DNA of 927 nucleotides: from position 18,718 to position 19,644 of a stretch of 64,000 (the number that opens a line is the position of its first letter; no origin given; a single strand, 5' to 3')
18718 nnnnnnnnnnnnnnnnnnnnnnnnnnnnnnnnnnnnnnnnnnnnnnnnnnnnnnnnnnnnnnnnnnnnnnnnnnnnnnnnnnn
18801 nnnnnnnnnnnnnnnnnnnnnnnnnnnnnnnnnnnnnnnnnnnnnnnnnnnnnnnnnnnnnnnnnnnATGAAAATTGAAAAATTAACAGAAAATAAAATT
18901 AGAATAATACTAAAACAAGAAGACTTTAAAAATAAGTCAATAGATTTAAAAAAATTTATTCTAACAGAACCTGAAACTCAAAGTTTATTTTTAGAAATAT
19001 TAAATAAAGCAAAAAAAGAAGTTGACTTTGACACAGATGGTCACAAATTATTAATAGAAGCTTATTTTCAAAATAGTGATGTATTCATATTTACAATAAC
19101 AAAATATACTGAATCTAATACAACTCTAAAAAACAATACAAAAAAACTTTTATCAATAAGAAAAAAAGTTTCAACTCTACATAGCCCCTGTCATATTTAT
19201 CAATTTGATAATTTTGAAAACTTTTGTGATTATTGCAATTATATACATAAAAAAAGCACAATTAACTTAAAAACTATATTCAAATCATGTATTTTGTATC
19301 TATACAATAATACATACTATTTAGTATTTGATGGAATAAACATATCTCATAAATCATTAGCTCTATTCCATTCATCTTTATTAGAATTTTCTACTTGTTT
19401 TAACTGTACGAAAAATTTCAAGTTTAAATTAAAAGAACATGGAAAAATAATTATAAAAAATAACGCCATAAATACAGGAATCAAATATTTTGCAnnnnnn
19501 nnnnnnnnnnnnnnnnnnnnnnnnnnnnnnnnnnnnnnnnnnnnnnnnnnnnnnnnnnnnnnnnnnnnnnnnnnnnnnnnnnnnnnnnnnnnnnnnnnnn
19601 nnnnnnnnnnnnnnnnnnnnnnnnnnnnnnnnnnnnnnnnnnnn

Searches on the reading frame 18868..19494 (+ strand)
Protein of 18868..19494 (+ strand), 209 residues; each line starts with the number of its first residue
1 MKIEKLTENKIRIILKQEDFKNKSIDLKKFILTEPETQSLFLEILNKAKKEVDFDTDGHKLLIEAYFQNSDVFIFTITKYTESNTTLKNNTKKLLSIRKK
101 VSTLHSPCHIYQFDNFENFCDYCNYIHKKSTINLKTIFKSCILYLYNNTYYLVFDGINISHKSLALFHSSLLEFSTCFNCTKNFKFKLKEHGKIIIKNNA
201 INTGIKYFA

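Call 4: search_protein_families(library=pfam, proteins=[window:18868-19494:+], max_evalue=0.01)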
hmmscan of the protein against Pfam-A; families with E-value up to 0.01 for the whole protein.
window:18868-19494:+ (209 aa): 1 family
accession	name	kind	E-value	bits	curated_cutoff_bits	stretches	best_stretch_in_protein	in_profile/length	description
PF05389.17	MecA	-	5.3e-28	98.6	22.5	1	1-203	1-220/221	Negative regulator of genetic competence (MecA)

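Call 5: search_protein_families(library=ncbifam, proteins=[window:18868-19494:+], max_evalue=0.01)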
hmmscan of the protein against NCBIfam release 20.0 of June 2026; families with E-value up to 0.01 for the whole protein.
window:18868-19494:+ (209 aa): 3 families
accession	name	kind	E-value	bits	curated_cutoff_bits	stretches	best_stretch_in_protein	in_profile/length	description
NF002781.0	PRK02899.1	equivalog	1.2e-20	74.1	224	1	1-208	1-195/198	genetic competence negative regulator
NF002644.0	PRK02315.1-5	equivalog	3.3e-09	36.8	214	1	1-208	1-218/220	adaptor protein MecA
NF002643.0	PRK02315.1-4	equivalog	0.0001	22.1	324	0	110-202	154-240/248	adaptor protein MecA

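Call 44: find_homologous_proteins(query=window:18868-19494:+, max_evalue=1e-10)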
Query window:18868-19494:+ (209 aa): 1313 proteins with E <= 1e-10 among 1507 candidates; the best 120 are listed.
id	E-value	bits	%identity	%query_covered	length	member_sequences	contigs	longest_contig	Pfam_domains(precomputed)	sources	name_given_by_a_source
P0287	2.8e-130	450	100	100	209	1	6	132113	PF05389.18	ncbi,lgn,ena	-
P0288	2.0e-92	326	75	100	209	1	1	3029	PF05389.18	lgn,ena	-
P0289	3.8e-92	325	72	100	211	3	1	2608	PF05389.18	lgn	-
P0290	8.4e-92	324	74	100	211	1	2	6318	PF05389.18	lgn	-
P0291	1.7e-91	323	72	100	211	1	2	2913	PF05389.18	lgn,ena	-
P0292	1.7e-91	323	71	100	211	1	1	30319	PF05389.18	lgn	-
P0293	1.6e-90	320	73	100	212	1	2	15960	PF05389.18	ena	-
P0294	2.0e-90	320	73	100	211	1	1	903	PF05389.18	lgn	-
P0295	2.6e-90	319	72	100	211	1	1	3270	PF05389.18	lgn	-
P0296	1.4e-89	317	72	100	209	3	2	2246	PF05389.18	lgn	-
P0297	1.4e-89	317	73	100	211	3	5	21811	PF05389.18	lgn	-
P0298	1.5e-89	317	73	100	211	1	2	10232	PF05389.18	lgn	-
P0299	1.7e-89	317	71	100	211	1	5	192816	PF05389.18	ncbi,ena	-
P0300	2.6e-89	316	73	100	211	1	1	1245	PF05389.18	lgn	-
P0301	6.6e-89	315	72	100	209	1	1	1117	PF05389.18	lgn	-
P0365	4.2e-79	283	66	100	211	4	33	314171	PF05389.18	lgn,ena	-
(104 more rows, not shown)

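Call 45: find_encoding_contigs(protein=P0287, flank=4000, max_places=3)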
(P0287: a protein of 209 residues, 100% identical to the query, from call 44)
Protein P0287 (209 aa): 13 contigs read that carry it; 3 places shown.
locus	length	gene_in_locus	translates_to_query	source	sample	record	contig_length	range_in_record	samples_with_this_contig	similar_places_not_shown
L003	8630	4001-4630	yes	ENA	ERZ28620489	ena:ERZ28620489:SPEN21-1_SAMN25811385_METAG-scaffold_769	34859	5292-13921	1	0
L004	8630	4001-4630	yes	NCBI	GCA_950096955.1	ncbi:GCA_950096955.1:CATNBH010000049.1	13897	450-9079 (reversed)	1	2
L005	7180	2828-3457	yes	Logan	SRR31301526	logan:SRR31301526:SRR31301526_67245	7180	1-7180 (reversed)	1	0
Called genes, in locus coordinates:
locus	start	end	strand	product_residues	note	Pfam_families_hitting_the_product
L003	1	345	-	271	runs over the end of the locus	PF04085:MreC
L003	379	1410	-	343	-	PF06723:MreB_Mbl, PF00022:Actin (faint), PF11104:PilM_2 (faint), PF00012:HSP70, PF14450:FtsA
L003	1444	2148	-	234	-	-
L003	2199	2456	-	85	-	PF14209:DUF4321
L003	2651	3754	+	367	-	PF13521:AAA_28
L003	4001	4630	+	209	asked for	PF05389:MecA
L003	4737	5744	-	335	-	PF01551:Peptidase_M23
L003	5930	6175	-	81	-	PF07875:Coat_F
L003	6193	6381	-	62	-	-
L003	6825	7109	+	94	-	-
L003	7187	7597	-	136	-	PF21196:PcrA_UvrD_tudor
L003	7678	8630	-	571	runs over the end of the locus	PF00580:UvrD-helicase, PF13245:AAA_19, PF13604:AAA_30 (faint), PF13361:UvrD_C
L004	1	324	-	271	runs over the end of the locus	PF04085:MreC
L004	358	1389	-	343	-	PF06723:MreB_Mbl, PF00022:Actin (faint), PF11104:PilM_2 (faint), PF00012:HSP70, PF14450:FtsA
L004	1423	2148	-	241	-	PF20582:UPF0758_N, PF04002:RadC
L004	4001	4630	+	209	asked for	PF05389:MecA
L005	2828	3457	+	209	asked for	PF05389:MecA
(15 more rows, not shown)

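Call 46: find_encoding_contigs(protein=P0299, flank=5000, max_places=2)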
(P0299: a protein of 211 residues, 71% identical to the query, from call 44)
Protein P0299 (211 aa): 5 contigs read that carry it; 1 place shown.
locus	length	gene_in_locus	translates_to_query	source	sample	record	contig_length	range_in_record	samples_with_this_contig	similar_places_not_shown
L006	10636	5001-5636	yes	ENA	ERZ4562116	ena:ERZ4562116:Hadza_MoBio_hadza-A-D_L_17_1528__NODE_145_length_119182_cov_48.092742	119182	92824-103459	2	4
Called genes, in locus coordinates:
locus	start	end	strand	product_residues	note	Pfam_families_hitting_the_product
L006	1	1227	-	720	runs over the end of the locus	PF03717:PBP_dimer, PF00905:Transpeptidase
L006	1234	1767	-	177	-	PF04093:MreD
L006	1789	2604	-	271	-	PF04085:MreC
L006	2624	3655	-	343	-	PF06723:MreB_Mbl, PF00022:Actin (weak), PF11104:PilM_2 (faint), PF00012:HSP70, PF14450:FtsA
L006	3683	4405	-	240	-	PF20582:UPF0758_N, PF04002:RadC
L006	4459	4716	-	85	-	PF14209:DUF4321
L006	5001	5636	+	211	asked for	PF05389:MecA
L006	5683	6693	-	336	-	PF01551:Peptidase_M23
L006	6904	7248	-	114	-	PF12844:HTH_19, PF13560:HTH_31, PF01381:HTH_3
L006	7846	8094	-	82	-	PF00595:PDZ, PF13180:PDZ_2, PF17820:PDZ_6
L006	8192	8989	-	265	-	PF00089:Trypsin, PF13365:Trypsin_2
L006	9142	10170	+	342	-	PF13487:HD_5, PF01966:HD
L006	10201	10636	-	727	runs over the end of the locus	PF09371:Tex_N, PF22706:Tex_central_region, PF14639:YqgF (weak), PF16921:Tex_YqgF, PF14635:HHH_7, PF12836:HHH_3, PF17674:HHH_9, PF00575:S1, +1 more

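Call 47: find_encoding_contigs(protein=P0365, flank=5000, max_places=2)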
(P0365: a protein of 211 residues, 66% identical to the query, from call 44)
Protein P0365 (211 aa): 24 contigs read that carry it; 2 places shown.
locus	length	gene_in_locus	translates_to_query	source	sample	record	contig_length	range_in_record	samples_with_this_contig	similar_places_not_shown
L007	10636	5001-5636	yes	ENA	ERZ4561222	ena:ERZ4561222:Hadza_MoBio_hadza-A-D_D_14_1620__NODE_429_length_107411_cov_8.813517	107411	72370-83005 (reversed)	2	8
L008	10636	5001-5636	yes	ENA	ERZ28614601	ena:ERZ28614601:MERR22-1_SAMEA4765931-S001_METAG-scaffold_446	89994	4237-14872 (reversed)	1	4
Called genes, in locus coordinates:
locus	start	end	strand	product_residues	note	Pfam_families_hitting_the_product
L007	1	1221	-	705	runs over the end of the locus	PF03717:PBP_dimer, PF00905:Transpeptidase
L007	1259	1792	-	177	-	PF04093:MreD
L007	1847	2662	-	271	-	PF04085:MreC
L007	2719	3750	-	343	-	PF06723:MreB_Mbl, PF00022:Actin (faint), PF11104:PilM_2 (faint), PF00012:HSP70, PF14450:FtsA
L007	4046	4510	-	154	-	PF20582:UPF0758_N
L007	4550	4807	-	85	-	PF14209:DUF4321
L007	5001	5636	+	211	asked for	PF05389:MecA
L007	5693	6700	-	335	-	PF01551:Peptidase_M23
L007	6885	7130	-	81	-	PF07875:Coat_F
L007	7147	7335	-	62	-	-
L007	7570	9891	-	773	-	PF00580:UvrD-helicase, PF01443:Viral_helicase1 (faint), PF13245:AAA_19, PF13604:AAA_30 (faint), PF13361:UvrD_C, PF13538:UvrD_C_2, PF21196:PcrA_UvrD_tudor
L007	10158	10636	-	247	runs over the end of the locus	PF02535:Zip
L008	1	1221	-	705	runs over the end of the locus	PF03717:PBP_dimer, PF00905:Transpeptidase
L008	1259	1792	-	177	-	PF04093:MreD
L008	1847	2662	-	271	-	PF04085:MreC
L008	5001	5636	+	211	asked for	PF05389:MecA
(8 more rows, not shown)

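Call 55: find_related_loci(query=A2, collection=metagenome_contigs, flank=4000)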
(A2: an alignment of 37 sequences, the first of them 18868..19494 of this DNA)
Query A2 (209 aa) in metagenome_contigs; peptide patterns used: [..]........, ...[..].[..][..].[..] (x = any residue, [..] = any of these).
328 stretches matched a pattern; 37 encode a relative of the query (tblastn E <= 1e-3); 37 distinct loci.
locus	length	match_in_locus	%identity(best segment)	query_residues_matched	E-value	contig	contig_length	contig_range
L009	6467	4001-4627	67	1-209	5e-88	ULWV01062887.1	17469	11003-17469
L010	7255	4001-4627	68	1-209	2e-84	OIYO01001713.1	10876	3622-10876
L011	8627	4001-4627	62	1-209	3e-83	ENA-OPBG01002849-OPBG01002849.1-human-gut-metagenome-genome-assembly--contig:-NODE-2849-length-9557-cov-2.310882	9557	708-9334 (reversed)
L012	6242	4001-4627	66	1-209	8e-83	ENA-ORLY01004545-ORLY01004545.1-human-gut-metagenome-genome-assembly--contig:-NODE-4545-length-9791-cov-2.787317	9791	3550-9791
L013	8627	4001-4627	62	1-209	1e-82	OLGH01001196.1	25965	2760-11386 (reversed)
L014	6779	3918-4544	63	1-209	2e-82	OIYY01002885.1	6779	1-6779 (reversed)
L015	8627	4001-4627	61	1-209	6e-82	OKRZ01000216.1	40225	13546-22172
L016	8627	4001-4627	61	1-209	6e-82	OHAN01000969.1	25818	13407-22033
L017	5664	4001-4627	60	1-209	3e-77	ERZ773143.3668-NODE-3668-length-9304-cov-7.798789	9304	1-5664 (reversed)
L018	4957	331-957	57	1-209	5e-75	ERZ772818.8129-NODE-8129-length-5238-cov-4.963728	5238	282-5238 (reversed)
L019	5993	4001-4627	57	1-209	5e-75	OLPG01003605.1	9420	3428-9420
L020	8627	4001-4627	57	1-209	9e-74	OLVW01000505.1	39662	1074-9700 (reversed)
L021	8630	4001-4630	58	1-209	4e-73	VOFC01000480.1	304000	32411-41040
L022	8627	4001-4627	57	1-209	2e-73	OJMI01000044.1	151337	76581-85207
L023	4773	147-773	60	1-209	9e-72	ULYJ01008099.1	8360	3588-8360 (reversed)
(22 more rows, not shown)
